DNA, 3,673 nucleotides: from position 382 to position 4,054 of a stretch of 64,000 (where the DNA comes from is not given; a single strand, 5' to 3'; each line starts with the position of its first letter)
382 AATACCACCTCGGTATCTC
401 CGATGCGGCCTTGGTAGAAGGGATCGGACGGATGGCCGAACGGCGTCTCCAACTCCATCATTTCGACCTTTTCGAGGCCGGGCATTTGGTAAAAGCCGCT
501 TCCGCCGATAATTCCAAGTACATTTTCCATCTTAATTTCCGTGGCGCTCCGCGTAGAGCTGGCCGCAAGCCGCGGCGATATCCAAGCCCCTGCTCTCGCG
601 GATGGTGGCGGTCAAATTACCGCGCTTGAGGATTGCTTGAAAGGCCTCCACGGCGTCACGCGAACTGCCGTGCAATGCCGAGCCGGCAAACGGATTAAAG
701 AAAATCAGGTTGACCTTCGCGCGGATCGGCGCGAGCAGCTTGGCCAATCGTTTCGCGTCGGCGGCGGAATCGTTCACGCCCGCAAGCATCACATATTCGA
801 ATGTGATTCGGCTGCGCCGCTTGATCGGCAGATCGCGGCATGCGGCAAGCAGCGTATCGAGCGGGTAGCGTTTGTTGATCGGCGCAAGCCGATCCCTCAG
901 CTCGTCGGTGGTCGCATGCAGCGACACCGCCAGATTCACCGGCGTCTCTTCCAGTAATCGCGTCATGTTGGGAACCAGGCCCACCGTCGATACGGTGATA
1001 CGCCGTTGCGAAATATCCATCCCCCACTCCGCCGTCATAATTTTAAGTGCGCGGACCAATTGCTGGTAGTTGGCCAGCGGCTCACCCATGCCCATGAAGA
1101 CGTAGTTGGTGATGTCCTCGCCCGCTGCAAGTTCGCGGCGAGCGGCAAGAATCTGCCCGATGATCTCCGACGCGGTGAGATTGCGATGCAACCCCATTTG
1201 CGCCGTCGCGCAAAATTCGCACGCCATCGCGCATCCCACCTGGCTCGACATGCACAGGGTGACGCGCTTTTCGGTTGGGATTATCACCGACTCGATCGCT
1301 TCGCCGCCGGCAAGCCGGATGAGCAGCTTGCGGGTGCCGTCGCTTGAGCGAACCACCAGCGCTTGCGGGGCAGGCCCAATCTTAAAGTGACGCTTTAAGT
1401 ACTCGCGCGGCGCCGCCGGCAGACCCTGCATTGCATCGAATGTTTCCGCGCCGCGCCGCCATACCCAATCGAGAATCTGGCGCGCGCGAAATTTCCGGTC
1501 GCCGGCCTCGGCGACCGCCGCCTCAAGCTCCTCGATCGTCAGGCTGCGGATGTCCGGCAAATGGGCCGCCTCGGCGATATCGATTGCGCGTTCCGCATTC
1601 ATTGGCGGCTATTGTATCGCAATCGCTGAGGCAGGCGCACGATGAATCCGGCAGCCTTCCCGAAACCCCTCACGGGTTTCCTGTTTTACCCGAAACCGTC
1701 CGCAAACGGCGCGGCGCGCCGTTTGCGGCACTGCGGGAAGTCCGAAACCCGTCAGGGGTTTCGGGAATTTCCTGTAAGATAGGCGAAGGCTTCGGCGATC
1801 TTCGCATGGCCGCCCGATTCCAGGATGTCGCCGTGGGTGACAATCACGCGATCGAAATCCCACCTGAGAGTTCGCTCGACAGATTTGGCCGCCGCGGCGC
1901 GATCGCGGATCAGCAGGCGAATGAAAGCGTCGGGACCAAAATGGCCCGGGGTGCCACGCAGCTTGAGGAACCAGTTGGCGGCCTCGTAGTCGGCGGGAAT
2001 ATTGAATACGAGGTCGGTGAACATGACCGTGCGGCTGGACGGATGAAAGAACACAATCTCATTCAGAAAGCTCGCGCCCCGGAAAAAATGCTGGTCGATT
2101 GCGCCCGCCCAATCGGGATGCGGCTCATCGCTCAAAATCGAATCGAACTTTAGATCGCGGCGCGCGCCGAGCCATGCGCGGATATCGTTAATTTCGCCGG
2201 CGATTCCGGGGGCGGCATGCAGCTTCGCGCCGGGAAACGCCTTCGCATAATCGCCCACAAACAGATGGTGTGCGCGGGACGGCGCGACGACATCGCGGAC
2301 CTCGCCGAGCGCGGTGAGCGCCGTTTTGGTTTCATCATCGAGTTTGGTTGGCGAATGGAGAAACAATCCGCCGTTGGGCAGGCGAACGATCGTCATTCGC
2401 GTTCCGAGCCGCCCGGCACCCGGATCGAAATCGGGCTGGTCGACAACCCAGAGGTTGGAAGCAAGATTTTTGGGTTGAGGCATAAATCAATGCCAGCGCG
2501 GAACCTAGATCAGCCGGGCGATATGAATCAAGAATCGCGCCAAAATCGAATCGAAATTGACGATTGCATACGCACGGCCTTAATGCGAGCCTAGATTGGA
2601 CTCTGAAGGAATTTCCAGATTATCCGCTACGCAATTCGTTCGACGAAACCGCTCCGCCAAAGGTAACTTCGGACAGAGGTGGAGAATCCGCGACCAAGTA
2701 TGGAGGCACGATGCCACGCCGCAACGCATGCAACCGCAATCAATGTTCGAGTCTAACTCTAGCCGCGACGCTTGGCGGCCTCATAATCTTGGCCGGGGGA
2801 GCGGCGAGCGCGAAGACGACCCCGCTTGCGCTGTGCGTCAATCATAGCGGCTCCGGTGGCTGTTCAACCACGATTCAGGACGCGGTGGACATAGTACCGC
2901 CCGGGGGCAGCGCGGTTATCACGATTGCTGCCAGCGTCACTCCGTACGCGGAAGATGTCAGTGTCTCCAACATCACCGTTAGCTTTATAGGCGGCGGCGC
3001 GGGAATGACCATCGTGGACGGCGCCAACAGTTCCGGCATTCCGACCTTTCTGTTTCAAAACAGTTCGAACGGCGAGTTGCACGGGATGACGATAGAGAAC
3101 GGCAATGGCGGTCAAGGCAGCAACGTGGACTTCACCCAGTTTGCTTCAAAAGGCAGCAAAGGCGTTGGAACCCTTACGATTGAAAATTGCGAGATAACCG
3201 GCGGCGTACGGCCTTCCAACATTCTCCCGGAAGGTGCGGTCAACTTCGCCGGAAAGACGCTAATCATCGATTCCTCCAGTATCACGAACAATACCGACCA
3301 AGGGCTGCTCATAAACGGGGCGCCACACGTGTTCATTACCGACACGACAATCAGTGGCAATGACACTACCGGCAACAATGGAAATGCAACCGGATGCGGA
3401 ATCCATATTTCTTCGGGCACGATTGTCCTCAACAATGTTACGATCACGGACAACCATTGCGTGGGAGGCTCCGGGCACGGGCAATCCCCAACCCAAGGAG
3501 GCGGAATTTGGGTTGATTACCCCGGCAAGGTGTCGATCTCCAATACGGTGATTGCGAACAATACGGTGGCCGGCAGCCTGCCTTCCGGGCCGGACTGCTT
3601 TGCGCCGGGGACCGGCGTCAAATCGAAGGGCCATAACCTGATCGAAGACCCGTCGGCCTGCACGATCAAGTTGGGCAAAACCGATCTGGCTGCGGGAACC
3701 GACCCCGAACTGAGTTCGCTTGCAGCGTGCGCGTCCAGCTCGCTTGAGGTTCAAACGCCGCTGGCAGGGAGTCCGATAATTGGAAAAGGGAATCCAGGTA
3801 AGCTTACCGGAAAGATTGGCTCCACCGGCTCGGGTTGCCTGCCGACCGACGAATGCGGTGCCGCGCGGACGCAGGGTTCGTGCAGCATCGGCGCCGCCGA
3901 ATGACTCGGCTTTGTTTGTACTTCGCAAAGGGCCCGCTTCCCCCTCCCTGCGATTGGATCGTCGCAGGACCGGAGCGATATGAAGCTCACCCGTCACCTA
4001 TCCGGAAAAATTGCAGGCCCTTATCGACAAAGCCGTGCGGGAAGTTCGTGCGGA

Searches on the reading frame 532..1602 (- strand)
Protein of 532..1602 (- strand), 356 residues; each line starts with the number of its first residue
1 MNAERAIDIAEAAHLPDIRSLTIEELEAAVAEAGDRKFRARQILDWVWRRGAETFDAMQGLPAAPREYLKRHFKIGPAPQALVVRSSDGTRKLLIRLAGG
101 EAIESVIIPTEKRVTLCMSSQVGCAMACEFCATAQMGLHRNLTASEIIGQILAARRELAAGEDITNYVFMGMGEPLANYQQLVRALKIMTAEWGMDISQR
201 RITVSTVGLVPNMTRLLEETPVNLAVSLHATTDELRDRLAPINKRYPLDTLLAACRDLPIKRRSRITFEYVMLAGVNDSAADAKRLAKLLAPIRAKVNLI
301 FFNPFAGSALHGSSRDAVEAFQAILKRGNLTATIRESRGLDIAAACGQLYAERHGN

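Call 69: search_protein_families(library=pfam, proteins=[window:532-1602:-], max_evalue=0.00001)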
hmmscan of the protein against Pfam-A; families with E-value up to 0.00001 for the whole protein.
window:532-1602:- (356 aa): 2 families
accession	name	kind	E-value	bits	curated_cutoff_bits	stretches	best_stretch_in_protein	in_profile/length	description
PF04055.27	Radical_SAM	-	1.3e-16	61.6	29.5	1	119-280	2-158/166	Radical SAM superfamily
PF21016.3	RlmN_N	-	1.7e-11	44.2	24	1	18-75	3-60/60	Ribosomal RNA large subunit methyltransferase N-terminal domain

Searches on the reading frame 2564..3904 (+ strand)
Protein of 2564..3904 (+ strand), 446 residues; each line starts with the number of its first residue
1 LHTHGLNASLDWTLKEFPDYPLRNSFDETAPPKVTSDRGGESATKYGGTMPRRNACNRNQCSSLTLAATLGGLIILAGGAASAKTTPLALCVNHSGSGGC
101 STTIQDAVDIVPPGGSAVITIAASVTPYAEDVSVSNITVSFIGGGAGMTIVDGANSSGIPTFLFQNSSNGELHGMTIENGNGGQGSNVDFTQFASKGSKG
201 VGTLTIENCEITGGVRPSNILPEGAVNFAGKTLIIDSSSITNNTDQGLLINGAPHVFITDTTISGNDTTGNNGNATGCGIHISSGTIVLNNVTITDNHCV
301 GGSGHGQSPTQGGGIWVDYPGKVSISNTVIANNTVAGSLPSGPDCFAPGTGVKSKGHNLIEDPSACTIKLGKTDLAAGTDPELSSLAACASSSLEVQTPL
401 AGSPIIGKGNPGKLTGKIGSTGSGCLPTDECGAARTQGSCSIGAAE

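Call 69: search_protein_families(library=pfam, proteins=[window:2564-3904:+], max_evalue=0.00001)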
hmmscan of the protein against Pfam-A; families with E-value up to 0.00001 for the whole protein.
window:2564-3904:+ (446 aa): 1 family
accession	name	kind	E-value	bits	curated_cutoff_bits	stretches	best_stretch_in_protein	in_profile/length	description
PF13229.12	Beta_helix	-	2.4e-06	27.7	25.9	0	198-328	54-156/158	Right handed beta helix region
